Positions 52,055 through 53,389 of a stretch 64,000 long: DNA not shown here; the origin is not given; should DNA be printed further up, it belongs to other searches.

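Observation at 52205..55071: Large fusion enzyme (sugar-phosphate isomerase-type TIM barrel + class-I-aldolase-like barrel) with adjacent DeoR regulator and aminotransferase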

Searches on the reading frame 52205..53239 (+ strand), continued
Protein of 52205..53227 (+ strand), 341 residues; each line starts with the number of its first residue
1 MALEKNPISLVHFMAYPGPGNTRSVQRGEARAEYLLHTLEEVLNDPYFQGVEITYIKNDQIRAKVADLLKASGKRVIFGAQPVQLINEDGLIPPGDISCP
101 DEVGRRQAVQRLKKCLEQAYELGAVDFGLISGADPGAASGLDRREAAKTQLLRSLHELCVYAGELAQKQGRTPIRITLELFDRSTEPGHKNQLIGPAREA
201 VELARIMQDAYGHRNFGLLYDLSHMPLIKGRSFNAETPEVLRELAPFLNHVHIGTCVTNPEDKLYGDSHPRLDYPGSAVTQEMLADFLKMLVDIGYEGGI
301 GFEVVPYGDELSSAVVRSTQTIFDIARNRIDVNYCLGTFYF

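Call 55: search_protein_families(library=pfam, proteins=[L120:6405-10046:+, L159:6837-8888:+, L097:5708-6916:+, L097:6934-7590:+, L097:7592-8533:+, L119:1436-2470:+, L119:6845-9127:+, L100:10080-11450:+, L146:7244-8290:+, L145:5944-7104:+], max_evalue=0.001)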
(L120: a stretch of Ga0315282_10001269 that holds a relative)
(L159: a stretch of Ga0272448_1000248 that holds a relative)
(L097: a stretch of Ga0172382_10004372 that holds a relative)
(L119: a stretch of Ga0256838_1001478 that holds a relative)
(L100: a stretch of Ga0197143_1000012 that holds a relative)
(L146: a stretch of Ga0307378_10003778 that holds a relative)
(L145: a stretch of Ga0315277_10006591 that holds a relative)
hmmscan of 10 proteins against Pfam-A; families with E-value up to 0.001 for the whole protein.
L120:6405-10046:+ (1213 aa): 2 families
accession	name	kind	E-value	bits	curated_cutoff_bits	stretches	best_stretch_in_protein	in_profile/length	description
PF22649.2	Cgl0159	-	5.1e-62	209.9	27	1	919-1178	1-245/251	Cgl0159-like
PF01261.30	AP_endonuc_2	-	2.1e-19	70.7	31.1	1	580-856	9-244/249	Xylose isomerase-like TIM barrel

L159:6837-8888:+ (683 aa): 1 family
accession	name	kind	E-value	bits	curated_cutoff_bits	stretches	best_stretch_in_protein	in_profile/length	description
PF01261.30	AP_endonuc_2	-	4.9e-12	46.5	31.1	1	432-658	24-230/249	Xylose isomerase-like TIM barrel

L097:5708-6916:+ (402 aa): 8 families
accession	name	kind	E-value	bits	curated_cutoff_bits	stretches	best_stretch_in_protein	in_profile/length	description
PF00005.33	ABC_tran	-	4.5e-37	128.1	25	1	30-176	1-136/137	ABC transporter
PF00571.33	CBS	-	2.5e-20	73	24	2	263-313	1-51/57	CBS domain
PF13304.12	AAA_21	-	5.1e-08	33.8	27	0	125-208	211-299/304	AAA domain, putative AbiEii toxin, Type IV TA system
PF13401.12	AAA_22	-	1.8e-05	25.5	27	1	40-73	5-39/130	AAA domain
PF01637.24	ATPase_2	-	0.00028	21.2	33.2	0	35-75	13-56/225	ATPase domain predominantly from Archaea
PF13191.12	AAA_16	-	0.00067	20.6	32.6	0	38-77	22-62/167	AAA ATPase domain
PF20720.3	nSTAND3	-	0.00068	19.8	27.2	0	35-61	12-38/155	Novel STAND NTPase 3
PF02463.25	SMC_N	-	0.0008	19.3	40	0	71-213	111-205/220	RecF/RecN/SMC N terminal domain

L097:6934-7590:+ (218 aa): 1 family
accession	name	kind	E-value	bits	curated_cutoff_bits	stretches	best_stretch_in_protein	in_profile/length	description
PF00528.27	BPD_transp_1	-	8.3e-26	91.3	26.4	1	41-208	1-180/184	Binding-protein-dependent transport system inner membrane component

L097:7592-8533:+ (313 aa): 1 family
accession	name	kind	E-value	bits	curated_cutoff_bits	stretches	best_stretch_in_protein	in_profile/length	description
PF04069.17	OpuAC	-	1.2e-54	186.1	21.2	1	40-309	1-257/257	Substrate binding domain of ABC-type glycine betaine transport system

L119:1436-2470:+ (344 aa): 1 family
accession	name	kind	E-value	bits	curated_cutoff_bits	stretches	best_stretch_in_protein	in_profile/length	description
PF04041.19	Glyco_hydro_130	-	2.2e-67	227.8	26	1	25-338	5-315/320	beta-1,4-mannooligosaccharide phosphorylase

L119:6845-9127:+ (760 aa): 3 families
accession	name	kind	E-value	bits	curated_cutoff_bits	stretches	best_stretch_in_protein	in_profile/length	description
PF00456.26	Transketolase_N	-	9.5e-19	68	22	2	114-287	83-264/334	Transketolase, thiamine diphosphate binding domain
PF22613.1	Transketolase_C_1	-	0.00011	22.8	27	1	616-682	1-66/113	Transketolase-like TK C-terminal domain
PF13292.11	DXP_synthase_N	-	0.00031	20.5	21.2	0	115-203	84-169/274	1-deoxy-D-xylulose-5-phosphate synthase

L100:10080-11450:+ (456 aa): 2 families
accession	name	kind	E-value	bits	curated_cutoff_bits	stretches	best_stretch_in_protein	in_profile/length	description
PF01547.30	SBP_bac_1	-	4.1e-25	89.8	26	1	51-364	3-304/307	Bacterial extracellular solute-binding protein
PF13416.11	SBP_bac_8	-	8.4e-19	68.9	27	1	64-380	7-263/279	Bacterial extracellular solute-binding protein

L146:7244-8290:+ (348 aa): 1 family
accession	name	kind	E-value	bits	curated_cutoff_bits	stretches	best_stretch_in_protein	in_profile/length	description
PF22649.2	Cgl0159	-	7.4e-69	232.3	27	1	53-307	1-243/251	Cgl0159-like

L145:5944-7104:+ (386 aa): 0 families
